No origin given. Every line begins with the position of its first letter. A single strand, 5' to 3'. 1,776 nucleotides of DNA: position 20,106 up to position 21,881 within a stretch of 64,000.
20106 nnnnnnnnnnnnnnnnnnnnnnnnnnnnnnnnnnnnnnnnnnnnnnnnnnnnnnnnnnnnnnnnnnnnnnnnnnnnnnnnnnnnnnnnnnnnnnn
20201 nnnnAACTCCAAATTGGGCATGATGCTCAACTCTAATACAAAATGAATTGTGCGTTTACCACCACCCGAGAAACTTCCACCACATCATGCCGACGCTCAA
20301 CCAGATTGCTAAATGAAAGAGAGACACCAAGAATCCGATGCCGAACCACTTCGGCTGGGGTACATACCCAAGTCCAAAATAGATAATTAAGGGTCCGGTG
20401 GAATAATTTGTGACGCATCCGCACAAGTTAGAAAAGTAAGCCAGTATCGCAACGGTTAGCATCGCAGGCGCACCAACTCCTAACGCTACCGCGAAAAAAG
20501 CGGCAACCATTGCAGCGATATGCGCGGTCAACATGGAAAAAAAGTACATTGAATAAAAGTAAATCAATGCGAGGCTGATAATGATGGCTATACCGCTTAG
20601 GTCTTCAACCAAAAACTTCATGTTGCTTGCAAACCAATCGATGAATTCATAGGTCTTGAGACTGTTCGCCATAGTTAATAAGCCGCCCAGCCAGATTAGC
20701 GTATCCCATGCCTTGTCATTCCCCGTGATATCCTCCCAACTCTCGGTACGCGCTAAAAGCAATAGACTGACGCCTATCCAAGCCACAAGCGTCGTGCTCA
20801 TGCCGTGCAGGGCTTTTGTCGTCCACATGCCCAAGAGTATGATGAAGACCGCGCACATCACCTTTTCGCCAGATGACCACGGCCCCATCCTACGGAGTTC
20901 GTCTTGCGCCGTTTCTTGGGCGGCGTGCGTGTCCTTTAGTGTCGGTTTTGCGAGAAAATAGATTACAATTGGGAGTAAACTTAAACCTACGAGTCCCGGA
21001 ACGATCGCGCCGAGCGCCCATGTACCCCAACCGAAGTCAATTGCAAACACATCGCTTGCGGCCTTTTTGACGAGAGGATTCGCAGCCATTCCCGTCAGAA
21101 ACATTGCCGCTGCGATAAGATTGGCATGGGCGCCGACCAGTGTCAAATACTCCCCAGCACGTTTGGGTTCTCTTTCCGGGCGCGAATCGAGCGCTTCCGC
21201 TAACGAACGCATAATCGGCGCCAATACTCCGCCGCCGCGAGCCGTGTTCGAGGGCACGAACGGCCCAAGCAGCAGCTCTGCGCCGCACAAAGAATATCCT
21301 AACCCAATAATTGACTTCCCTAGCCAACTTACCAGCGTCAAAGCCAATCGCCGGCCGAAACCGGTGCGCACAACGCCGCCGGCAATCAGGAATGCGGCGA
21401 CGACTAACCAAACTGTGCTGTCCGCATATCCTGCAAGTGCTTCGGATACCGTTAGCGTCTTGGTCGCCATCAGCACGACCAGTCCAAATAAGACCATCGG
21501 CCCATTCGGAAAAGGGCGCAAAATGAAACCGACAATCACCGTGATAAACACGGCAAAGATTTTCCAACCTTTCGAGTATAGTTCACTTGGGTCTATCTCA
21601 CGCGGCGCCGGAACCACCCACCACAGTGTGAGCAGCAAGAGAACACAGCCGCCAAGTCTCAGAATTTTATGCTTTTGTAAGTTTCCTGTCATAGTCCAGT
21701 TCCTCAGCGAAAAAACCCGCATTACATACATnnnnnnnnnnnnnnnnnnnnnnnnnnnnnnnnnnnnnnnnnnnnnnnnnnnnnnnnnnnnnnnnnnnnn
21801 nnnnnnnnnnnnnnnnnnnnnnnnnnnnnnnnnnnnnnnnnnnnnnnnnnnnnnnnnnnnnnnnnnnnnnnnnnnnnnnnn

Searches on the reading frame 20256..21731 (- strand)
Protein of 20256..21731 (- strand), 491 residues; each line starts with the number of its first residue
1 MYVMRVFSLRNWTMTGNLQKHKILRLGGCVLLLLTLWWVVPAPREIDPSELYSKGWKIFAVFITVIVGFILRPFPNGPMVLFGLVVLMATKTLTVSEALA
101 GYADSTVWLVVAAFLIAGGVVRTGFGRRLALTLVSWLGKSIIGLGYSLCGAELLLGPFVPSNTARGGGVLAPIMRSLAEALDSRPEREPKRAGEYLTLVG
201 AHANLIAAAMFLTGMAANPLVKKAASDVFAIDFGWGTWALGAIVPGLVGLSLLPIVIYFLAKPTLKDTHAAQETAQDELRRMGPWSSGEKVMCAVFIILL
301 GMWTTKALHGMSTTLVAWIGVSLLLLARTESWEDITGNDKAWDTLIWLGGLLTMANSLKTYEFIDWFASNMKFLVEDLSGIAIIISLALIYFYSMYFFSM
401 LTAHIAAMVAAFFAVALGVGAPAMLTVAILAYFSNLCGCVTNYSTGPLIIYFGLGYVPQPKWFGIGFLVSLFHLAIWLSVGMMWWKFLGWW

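Call 50: search_protein_families(library=pfam, proteins=[window:20256-21731:-], max_evalue=0.00001)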
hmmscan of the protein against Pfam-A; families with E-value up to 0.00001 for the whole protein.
window:20256-21731:- (491 aa): 2 families
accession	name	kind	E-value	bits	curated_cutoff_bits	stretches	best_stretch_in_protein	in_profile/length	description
PF00939.25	Na_sulph_symp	-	2e-128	429.8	27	1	33-491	13-472/472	Sodium:sulfate symporter transmembrane region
PF03600.22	CitMHS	-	1.8e-22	80.4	31.9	1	67-430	2-329/336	Citrate transporter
